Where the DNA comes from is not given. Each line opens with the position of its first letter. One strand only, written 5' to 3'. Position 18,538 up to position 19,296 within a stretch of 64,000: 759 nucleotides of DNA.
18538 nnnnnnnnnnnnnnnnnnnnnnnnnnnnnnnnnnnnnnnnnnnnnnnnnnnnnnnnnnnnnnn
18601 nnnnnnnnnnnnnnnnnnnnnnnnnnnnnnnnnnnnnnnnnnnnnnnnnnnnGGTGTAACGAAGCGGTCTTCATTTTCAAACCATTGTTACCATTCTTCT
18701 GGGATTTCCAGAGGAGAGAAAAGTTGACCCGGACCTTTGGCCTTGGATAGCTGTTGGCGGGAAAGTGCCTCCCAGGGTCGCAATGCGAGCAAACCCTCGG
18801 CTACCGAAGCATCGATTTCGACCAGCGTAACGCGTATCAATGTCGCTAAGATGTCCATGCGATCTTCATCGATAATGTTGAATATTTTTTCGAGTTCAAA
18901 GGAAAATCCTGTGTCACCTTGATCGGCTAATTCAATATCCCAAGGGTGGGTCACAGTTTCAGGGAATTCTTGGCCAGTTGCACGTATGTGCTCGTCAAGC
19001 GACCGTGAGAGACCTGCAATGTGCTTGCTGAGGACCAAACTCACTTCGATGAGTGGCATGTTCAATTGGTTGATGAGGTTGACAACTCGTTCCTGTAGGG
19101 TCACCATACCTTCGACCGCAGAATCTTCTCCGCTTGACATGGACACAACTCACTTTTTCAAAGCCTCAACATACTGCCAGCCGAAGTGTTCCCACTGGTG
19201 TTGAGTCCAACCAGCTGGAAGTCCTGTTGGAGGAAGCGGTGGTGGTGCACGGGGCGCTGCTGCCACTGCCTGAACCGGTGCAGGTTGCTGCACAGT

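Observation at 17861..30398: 12.5 kb co-oriented gene run of two giant surface proteins, a small acidic protein and a metzincin lipoprotein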

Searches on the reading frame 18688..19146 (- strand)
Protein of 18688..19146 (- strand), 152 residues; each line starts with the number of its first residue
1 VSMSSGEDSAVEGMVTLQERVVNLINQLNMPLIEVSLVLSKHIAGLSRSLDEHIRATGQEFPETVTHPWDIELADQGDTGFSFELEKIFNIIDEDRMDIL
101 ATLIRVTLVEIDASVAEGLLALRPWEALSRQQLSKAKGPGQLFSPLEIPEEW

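Call 7: search_protein_families(library=pfam, proteins=[window:18688-19146:-], max_evalue=0.01)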
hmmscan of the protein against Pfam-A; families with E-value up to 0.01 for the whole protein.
window:18688-19146:- (152 aa): 0 families

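Call 11: find_homologous_proteins(query=window:18688-19146:-)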
Query window:18688-19146:- (152 aa): 1158 proteins with E <= 0.001 among 1260 candidates; the best 120 are listed.
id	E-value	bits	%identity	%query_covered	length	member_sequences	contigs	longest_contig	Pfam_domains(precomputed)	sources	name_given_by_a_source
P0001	1.6e-90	318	100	99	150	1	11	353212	-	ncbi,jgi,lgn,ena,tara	tara:strand:- start:17844 stop:18296 length:453 start_codon:yes stop_codon:yes gene_type:complete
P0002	6.1e-76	271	86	95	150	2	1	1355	-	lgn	-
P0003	1.6e-74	267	84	99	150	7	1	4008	-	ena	-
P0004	1.8e-74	266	85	99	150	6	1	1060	-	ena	-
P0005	1.0e-73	264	83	99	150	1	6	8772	-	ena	-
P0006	1.4e-73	263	83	99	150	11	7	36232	-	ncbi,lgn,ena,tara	tara:strand:- start:466 stop:918 length:453 start_codon:yes stop_codon:yes gene_type:complete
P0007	7.2e-73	261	83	99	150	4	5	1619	-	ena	-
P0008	9.7e-73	261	83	99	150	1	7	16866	-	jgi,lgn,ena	jgi:hypothetical protein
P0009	1.4e-72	260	83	99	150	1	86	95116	-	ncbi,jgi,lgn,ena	ncbi:MAG: hypothetical protein ACI8T6_000517 [Candidatus Poseidoniaceae archaeon]|jgi:hypothetical p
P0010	1.8e-72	260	83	99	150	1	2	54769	-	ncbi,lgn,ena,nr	ncbi:MAG: hypothetical protein GWP25_03755 [Euryarchaeota archaeon]|nr:hypothetical protein [Euryarc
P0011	2.2e-72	260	84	97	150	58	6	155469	-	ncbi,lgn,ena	-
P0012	3.3e-72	259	83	99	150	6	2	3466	-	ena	-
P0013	4.5e-72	259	83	99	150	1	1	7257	-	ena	-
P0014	6.2e-72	258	82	99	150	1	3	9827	-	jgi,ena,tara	jgi:hypothetical protein|tara:strand:- start:391 stop:843 length:453 start_codon:yes stop_codon:yes 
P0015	6.3e-72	258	82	99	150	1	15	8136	-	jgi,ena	jgi:hypothetical protein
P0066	1.5e-50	189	61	95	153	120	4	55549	-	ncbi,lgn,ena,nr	ncbi:MAG: hypothetical protein GWO84_04615 [Euryarchaeota archaeon]|nr:hypothetical protein [Euryarc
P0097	1.6e-49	185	65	93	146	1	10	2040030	-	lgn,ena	-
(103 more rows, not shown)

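Call 12: find_encoding_contigs(protein=P0097, flank=10000, max_places=3)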
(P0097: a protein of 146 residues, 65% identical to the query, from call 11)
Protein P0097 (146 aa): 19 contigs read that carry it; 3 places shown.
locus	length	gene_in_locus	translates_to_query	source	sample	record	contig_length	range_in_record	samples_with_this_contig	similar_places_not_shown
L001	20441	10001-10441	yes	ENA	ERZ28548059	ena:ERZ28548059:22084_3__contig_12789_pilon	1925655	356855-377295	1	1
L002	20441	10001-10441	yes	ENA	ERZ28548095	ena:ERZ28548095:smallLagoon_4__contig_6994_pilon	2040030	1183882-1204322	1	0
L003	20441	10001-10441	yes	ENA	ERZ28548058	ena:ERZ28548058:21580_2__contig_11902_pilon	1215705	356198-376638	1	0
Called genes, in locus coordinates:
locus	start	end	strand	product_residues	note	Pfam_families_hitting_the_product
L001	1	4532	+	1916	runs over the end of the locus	-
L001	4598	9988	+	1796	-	-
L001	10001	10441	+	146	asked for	-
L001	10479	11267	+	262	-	-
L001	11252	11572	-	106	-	-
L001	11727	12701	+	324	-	PF01470:Peptidase_C15 (weak), PF00293:NUDIX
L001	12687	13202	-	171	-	-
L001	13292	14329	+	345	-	PF00535:Glycos_transf_2, PF13641:Glyco_tranf_2_3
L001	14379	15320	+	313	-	-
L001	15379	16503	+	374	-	PF00226:DnaJ, PF01556:DnaJ_C, PF15777:Anti-TRAP (faint), PF00684:DnaJ_CXXCXGXG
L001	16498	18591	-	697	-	-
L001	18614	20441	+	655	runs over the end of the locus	PF17884:DUF5591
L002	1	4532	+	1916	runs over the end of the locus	-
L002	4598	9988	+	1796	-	-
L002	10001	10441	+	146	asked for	-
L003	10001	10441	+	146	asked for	-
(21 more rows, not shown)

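Call 13: find_encoding_contigs(protein=P0066, flank=10000, max_places=3)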
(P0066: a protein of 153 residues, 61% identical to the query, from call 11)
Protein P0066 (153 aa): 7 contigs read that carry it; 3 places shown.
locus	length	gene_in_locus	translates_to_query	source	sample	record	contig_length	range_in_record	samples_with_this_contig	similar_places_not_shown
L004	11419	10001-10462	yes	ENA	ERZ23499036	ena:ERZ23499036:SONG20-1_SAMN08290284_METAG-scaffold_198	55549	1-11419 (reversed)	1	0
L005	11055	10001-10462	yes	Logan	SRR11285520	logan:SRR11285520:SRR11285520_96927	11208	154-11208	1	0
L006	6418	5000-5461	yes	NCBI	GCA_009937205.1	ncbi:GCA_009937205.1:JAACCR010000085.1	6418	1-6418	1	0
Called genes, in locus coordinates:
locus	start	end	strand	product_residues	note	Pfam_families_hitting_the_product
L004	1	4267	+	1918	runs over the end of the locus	-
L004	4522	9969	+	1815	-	-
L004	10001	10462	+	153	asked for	-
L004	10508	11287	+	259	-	-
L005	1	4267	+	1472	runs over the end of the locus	?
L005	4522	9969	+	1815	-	-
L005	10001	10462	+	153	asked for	-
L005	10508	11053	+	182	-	?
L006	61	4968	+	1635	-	-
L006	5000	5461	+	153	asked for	-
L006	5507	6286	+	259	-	-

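Call 15: find_related_loci(query=A1, collection=genome_contigs, flank=10000)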
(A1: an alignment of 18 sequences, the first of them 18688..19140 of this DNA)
Query A1 (150 aa) in genome_contigs; peptide patterns used: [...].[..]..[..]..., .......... (x = any residue, [..] = any of these).
232 stretches matched a pattern; 186 encode a relative of the query (tblastn E <= 1e-3); the best 80 are kept; 80 distinct loci.
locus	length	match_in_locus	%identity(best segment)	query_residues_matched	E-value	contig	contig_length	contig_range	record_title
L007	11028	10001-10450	85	1-150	1e-80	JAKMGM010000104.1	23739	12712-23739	MAG: Candidatus Poseidoniaceae archaeon isolate MOX_bin98 PPB.contigs.fa_k127_114994, whole genome shotgun sequence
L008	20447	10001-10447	85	3-150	1e-79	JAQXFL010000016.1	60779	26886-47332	MAG: Candidatus Poseidoniaceae archaeon isolate cluster3-bin.87 k119_360691, whole genome shotgun sequence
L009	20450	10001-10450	83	1-150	5e-79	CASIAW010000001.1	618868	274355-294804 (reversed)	MAG: Candidatus Poseidoniaceae archaeon isolate FRAM_WSC20_S26_SRF_bin_100_1 genome assembly, contig: FRAM_WSC20_S26_SW_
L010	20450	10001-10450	83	1-150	8e-79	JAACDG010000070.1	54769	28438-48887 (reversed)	MAG: Methanobacteriota archaeon isolate HS5BWF_bin.1 HS5bwf_k87_778757_1_54769, whole genome shotgun sequence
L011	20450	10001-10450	83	1-150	6e-79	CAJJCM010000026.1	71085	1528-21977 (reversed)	uncultured Candidatus Poseidoniales archaeon isolate FRAM18_bin092 genome assembly, contig: FRAM17_bin092-26, whole geno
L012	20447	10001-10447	85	3-150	1e-78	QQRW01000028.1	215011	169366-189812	MAG: Candidatus Poseidoniales archaeon isolate bin_112 U_43171-28, whole genome shotgun sequence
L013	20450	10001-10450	81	1-150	3e-78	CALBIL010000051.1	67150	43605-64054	MAG TPA_asm: uncultured euryarchaeote isolate ERR2206762_bin.189_CONCOCT_v1.1_MAG genome assembly, contig: ERZ887853.95,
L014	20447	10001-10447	84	3-150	4e-78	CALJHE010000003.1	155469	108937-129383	MAG: Candidatus Poseidoniaceae archaeon isolate S4_Bin_METABAT__259_1 genome assembly, contig: c_000000865016, whole gen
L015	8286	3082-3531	82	1-150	5e-78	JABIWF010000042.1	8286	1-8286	MAG: Methanobacteriota archaeon isolate SI072_bin89 k141_2580895, whole genome shotgun sequence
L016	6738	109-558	79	1-150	1e-77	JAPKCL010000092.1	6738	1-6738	MAG: Candidatus Poseidoniaceae archaeon isolate ANT-63 NODE_6271_length_6738_cov_12.751010, whole genome shotgun sequenc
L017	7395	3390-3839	79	1-150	1e-77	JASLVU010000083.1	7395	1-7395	MAG: Candidatus Poseidoniaceae archaeon isolate ETNP17_MAG_7 NODE_83_length_7395_cov_2.497404, whole genome shotgun sequ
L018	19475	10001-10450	79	1-150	2e-77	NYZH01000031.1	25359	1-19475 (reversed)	MAG: Methanobacteriota archaeon isolate ARS60 7829, whole genome shotgun sequence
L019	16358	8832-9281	79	1-150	4e-77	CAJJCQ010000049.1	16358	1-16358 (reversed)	uncultured Candidatus Poseidoniales archaeon isolate FRAM18_bin097 genome assembly, contig: FRAM17_bin097-49, whole geno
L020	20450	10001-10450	79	1-150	1e-76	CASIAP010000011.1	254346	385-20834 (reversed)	MAG: Candidatus Poseidoniaceae archaeon isolate FRAM_WSC20_S10_SRF_bin_132_1 genome assembly, contig: FRAM_WSC20_S10_SW_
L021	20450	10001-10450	81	1-150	1e-76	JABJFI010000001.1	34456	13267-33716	MAG: Methanobacteriota archaeon isolate SI074_bin121 k141_2638075, whole genome shotgun sequence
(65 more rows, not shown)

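Call 20: search_protein_families(library=ncbifam, proteins=[window:18688-19140:-], max_evalue=1)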
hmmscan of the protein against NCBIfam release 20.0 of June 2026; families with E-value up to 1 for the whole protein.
window:18688-19140:- (150 aa): 0 families

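Call 28: predict_structure(alignment_id=A1)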
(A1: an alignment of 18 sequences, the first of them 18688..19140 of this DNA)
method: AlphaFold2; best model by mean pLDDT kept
length: 150 residues; sequences in the alignment: 18
mean_pLDDT: 80.6   pTM: 0.73
mean pLDDT of the five models: 80.6, 78.0, 78.0, 77.5, 73.9
residues with pLDDT >= 90: 45; 70-90: 75; 50-70: 22; < 50: 8
segments of 3 or more residues with pLDDT < 50: none
pLDDT, mean of each block of 10 residues (from residue 1): 61 88 92 93 87 74 54 53 77 93 90 88 89 83 87
secondary structure, 60 per line:
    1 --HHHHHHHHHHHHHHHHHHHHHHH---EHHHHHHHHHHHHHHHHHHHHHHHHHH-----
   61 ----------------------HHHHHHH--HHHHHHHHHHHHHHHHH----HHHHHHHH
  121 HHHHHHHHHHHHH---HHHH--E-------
elements in order: H3-25 H30-55 H83-89 H92-108 H113-133 H137-140

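Call 29: search_protein_representatives(alignment_id=A1)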
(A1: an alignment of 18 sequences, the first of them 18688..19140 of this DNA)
Query: 18 sequences, 149 profile positions. Proteins with E-value up to 0.001 (for the whole library): 129; up to 1e-10: 87; up to 1e-30: 19. The best 129 are listed.
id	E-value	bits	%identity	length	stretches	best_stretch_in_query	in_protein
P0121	5.1e-64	231.3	-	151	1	5-149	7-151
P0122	6.3e-52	192.0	-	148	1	7-149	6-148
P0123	4.4e-46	173.1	-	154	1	6-116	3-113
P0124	5.0e-43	163.2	-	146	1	8-149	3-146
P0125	6.6e-42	159.5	-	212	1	5-110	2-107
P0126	9.9e-40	152.5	-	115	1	5-103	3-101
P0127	1.1e-38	149.1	-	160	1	10-145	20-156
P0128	1.2e-38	149.0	-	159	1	7-149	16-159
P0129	7.8e-37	143.1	-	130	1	2-98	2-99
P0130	2.9e-35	138.0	-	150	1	13-149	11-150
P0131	1.5e-34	135.7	-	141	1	12-148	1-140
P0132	2.3e-34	135.1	-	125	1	26-149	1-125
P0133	4.5e-34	134.1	-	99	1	2-91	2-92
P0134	5.1e-34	133.9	-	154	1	8-147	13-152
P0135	9.5e-34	133.1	-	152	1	12-148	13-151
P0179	2.1e-16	76.8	-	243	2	80-148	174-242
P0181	9.7e-16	74.6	-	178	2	79-149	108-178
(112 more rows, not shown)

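Call 33: fold_search(model_id=the predicted structure, library=pdb)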
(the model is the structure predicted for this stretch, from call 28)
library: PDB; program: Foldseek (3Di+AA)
matches with E <= 10: 36; with E <= 0.001: 0
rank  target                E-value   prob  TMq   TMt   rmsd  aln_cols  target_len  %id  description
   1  6kgx_zE               1.3e+00  0.06  0.17  0.09  23.6       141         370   12  Structure of the phycobilisome from the red alga Porphyridium purpureum (released 2019-12-11)
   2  6drf_MODEL_1_A        2.1e+00  0.15  0.29  0.30  10.7       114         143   18  Structure of human Retinal Degeneration 3(RD3) Protein (released 2019-02-06)
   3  3vbb_B                2.2e+00  0.06  0.17  0.07  18.5       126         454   15  Crystal Structure of Seryl-tRNA Synthetase from Human at 2.9 angstroms (released 2012-02-29)
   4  9puo_F                3.1e+00  0.05  0.20  0.24  11.5       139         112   12  Neutralizing monoclonal antibody Fab fragment bound to leptin (released 2025-11-05)
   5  7v6n_B                3.7e+00  0.03  0.13  0.03  16.5        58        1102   26  MERS S ectodomain trimer in complex with neutralizing antibody 111 state1 (released 2022-09-14)
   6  7uw5_A                4.4e+00  0.03  0.19  0.06  20.8       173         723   12  EcMscK G924S mutant in a closed conformation (released 2022-11-23)
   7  9cpc_3G               4.7e+00  0.02  0.15  0.17  26.2       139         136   16  Atomic model of porcine brain ventricles cilia doublet microtubule (48-nm periodicity) (released 2024-10-23)
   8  9d9z_A                4.7e+00  0.02  0.17  0.01  23.7       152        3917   15  Structure of human UBR4-KCMF1-CaM E3 ligase complex (Silencing Factor of the Integrated stress response, SiFI) (released 2025-06-11)
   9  9cpb_5L               4.9e+00  0.02  0.15  0.19  23.2       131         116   18  Atomic model of bovine Fallopian tube cilia doublet microtubule (48-nm periodicity) (released 2024-10-30)
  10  7bqq_MODEL_1_A        5.2e+00  0.02  0.18  0.19  13.1       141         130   14  Solution NMR structure of fold-Z Gogy; de novo designed protein with an asymmetric all-alpha topology (released 2021-04-07)
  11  9n9m_A                5.9e+00  0.04  0.23  0.11  14.8       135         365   13  Cryo-EM structure of the dCas12f-gRNA-DNA complex (partial R-Loop) (released 2025-12-24)
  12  8yo9_A                5.9e+00  0.02  0.14  0.07  17.6       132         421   11  structure of phage T4 topoisomerase II gp52 subunit WHD-open state (released 2024-09-25)
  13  8gtj_C                5.9e+00  0.01  0.14  0.09  15.6       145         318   12  Crystal structure of IpaH7.8-LRR and GSDMB isoform-4 complex (released 2023-04-12)
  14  9l7d_G                6.6e+00  0.04  0.29  0.28  18.9       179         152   11  Type III-B CRISPR-Cas effector from Archaeoglobus fulgidus (Form 2) (released 2025-12-31)
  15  7u8o_H                6.6e+00  0.02  0.20  0.15  22.2       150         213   13  Structure of porcine V-ATPase with mEAK7 and SidK, Rotary state 2 (released 2022-07-06)
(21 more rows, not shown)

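Call 34: find_homologous_proteins(query=A2)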
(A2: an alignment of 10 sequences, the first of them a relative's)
Query A2 (10 sequences) (178 aa, profile of the alignment): 859 proteins with E <= 0.001 among 8000 candidates; the best 120 are listed.
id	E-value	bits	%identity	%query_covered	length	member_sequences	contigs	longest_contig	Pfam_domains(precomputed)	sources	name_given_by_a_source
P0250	7.1e-58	213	38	90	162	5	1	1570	-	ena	-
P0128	6.6e-57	210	36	96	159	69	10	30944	-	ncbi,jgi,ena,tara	tara:strand:+ start:12383 stop:12862 length:480 start_codon:yes stop_codon:yes gene_type:complete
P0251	1.5e-56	208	38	90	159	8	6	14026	-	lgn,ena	-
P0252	2.6e-56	208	31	97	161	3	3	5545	-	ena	-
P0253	5.9e-56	207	30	93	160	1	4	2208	-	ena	-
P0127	6.0e-56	207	29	90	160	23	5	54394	-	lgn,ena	-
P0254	6.3e-56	206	37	90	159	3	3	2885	-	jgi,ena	jgi:hypothetical protein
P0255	9.4e-56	206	28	99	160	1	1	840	-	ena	-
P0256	1.1e-55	206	29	90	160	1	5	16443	-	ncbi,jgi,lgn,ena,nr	ncbi:MAG: hypothetical protein CL997_02540 [Euryarchaeota archaeon]|nr:hypothetical protein [Euryarc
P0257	1.1e-55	206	27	96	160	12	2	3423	-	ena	-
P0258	1.1e-55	206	28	93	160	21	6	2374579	-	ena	-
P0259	1.6e-55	205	39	90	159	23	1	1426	-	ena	-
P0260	2.2e-55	205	39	96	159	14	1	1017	-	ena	-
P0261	2.2e-55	205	39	90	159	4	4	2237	-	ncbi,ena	-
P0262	4.3e-55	204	39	96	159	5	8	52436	-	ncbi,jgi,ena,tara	tara:strand:- start:13 stop:492 length:480 start_codon:yes stop_codon:yes gene_type:complete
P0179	2.6e-53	198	60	99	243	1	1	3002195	-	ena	-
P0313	5.0e-52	194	36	91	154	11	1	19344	-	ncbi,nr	ncbi:MAG: hypothetical protein QGH13_06460 [Candidatus Thalassarchaeaceae archaeon]|nr:hypothetical 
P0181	7.4e-52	193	100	100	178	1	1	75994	-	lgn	-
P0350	3.6e-51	191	31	96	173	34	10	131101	-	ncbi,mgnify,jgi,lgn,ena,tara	mgnify:FL=1|tara:strand:- start:1215 stop:1736 length:522 start_codon:yes stop_codon:yes gene_type:c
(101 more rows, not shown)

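Call 35: find_encoding_contigs(protein=P0179, flank=10000, max_places=1)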
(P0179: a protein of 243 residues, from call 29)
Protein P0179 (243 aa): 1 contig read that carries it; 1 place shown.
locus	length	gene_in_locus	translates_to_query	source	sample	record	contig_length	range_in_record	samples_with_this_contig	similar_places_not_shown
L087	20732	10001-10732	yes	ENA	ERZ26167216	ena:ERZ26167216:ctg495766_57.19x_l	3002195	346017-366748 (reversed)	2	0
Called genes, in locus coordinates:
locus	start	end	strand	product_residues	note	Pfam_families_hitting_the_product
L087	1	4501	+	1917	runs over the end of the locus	-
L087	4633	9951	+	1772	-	-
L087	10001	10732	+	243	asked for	-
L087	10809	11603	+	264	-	-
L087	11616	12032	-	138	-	-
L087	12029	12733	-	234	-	-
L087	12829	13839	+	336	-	PF01470:Peptidase_C15, PF00293:NUDIX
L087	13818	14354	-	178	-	-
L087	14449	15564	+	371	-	PF00535:Glycos_transf_2, PF13641:Glyco_tranf_2_3 (faint)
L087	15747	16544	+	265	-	PF24463:DUF7577 (weak), PF13240:Zn_Ribbon_1 (faint)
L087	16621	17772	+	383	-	PF00226:DnaJ, PF01556:DnaJ_C, PF00684:DnaJ_CXXCXGXG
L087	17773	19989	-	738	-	-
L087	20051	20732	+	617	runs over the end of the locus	PF17884:DUF5591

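Call 36: find_encoding_contigs(protein=P0181, flank=10000, max_places=1)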
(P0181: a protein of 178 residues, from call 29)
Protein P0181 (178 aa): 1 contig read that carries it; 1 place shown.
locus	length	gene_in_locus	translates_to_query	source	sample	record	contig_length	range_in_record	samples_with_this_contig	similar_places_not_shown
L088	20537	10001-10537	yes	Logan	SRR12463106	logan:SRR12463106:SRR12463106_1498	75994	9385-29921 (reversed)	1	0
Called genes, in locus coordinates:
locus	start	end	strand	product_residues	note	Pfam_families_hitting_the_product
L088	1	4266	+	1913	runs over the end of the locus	-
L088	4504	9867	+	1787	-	-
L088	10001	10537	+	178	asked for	-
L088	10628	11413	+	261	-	-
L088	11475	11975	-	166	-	-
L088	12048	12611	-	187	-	-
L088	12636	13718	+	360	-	PF01470:Peptidase_C15, PF00293:NUDIX, PF14815:NUDIX_4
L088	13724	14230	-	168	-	-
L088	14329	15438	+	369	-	PF00535:Glycos_transf_2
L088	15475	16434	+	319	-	-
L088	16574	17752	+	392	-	PF00226:DnaJ, PF01556:DnaJ_C, PF00684:DnaJ_CXXCXGXG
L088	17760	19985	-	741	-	-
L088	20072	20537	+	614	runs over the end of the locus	PF17884:DUF5591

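Call 37: find_encoding_contigs(protein=P0258, flank=10000, max_places=1)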
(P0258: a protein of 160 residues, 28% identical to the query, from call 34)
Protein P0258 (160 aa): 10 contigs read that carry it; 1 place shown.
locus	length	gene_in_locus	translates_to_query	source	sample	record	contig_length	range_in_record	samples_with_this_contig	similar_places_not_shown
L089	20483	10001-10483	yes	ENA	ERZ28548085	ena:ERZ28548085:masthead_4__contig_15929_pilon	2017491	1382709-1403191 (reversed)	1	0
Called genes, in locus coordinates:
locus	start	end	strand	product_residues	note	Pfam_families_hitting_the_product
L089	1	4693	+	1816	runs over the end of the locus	PF18884:TSP3_bac (faint)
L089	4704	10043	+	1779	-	-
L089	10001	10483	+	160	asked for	-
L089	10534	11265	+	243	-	-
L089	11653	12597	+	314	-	PF01470:Peptidase_C15, PF00293:NUDIX, PF14815:NUDIX_4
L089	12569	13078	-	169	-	-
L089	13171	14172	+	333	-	PF00535:Glycos_transf_2, PF13641:Glyco_tranf_2_3 (weak), PF13632:Glyco_trans_2_3 (weak)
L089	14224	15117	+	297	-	-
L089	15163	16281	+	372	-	PF00226:DnaJ, PF01556:DnaJ_C, PF00684:DnaJ_CXXCXGXG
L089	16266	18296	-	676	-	-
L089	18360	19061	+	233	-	-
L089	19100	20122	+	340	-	PF17884:DUF5591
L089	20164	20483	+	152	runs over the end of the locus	PF08069:Ribosomal_S13_N, PF00312:Ribosomal_S15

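Call 76: find_encoding_contigs(protein=P0313, flank=10000, max_places=1)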
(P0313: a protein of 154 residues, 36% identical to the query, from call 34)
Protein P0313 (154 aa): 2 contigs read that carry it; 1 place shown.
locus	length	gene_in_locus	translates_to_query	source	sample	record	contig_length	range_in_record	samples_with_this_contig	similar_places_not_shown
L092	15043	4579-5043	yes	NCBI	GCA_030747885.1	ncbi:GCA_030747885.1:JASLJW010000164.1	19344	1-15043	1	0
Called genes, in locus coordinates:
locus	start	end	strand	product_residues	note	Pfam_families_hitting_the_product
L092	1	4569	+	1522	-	?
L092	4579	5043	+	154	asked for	-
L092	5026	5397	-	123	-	-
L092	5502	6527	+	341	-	PF01470:Peptidase_C15, PF00293:NUDIX, PF14815:NUDIX_4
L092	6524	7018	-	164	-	-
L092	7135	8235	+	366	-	PF00535:Glycos_transf_2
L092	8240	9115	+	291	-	PF13240:Zn_Ribbon_1 (faint)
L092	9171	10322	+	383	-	PF00226:DnaJ, PF01556:DnaJ_C, PF27659:CHP02642 (faint), PF00684:DnaJ_CXXCXGXG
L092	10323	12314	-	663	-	-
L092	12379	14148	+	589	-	PF17884:DUF5591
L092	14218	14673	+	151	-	PF08069:Ribosomal_S13_N, PF00312:Ribosomal_S15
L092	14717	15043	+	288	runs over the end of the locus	-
